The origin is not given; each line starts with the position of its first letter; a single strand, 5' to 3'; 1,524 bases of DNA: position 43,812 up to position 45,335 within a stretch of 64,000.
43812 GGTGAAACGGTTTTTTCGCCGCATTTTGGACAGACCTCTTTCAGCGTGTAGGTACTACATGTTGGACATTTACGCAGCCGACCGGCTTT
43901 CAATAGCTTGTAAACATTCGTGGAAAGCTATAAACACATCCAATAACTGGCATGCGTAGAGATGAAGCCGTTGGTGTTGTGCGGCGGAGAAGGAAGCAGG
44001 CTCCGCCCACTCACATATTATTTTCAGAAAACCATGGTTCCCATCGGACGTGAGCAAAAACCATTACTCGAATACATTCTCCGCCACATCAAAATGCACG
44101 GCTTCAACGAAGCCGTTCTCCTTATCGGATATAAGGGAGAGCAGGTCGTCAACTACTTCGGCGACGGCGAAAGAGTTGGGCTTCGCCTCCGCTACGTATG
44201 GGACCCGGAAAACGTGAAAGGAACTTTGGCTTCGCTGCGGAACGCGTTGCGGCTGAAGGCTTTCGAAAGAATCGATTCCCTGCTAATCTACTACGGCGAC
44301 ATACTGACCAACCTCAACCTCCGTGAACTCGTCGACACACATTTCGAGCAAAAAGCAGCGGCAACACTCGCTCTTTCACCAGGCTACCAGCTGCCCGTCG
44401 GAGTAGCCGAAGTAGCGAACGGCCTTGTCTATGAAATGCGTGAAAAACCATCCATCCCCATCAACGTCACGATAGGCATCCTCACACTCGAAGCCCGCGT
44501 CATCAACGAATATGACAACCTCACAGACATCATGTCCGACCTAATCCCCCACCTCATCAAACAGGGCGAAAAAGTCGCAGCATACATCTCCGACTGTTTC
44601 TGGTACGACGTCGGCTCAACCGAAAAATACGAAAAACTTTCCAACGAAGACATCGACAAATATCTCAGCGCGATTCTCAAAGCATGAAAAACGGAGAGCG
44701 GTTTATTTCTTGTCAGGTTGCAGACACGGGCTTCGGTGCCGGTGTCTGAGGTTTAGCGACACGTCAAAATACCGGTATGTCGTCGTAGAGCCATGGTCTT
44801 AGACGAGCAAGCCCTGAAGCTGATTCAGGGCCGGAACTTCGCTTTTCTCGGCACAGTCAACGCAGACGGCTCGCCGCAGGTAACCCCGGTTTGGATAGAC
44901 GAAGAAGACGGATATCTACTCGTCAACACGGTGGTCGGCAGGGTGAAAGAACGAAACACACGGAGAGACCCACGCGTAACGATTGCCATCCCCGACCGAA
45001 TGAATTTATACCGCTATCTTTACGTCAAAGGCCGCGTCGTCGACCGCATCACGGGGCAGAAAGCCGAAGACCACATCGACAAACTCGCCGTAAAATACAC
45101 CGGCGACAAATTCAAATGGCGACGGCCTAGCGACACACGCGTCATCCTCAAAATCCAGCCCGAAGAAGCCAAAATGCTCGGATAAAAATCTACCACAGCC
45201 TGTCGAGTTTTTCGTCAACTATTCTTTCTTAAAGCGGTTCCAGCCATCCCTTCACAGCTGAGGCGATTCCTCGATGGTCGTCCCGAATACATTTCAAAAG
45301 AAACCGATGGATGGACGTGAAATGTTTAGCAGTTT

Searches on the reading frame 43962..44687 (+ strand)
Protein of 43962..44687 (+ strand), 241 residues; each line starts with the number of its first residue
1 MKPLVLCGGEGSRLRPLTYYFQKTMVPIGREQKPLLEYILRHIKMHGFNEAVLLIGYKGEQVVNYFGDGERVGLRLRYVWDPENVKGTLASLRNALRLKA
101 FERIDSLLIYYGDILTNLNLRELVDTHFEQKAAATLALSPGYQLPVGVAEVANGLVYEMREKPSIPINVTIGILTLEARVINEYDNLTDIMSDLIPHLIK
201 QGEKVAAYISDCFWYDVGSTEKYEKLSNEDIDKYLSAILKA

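Call 36: search_protein_families(library=pfam, proteins=[window:43962-44687:+], max_evalue=0.01)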
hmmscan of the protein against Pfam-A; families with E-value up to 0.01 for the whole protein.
window:43962-44687:+ (241 aa): 2 families
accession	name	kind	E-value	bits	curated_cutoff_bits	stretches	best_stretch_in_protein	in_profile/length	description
PF00483.29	NTP_transferase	-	8.7e-28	98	21.2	1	2-230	1-242/245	Nucleotidyl transferase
PF12804.13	NTP_transf_3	-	2.6e-10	41.1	27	1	4-135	2-120/160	MobA-like NTP transferase domain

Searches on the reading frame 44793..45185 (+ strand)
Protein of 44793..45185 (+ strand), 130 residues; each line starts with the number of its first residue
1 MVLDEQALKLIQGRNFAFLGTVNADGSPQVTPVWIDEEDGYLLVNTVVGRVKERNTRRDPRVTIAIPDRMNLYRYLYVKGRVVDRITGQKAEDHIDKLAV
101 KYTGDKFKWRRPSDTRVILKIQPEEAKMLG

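Call 36: search_protein_families(library=pfam, proteins=[window:44793-45185:+], max_evalue=0.01)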
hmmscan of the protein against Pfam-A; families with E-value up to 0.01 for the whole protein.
window:44793-45185:+ (130 aa): 1 family
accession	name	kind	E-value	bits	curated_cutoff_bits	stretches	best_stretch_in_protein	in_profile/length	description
PF01243.27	PNPOx_N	-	1.2e-15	58.4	28.1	1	3-128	1-118/120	Pyridoxamine 5'-phosphate oxidase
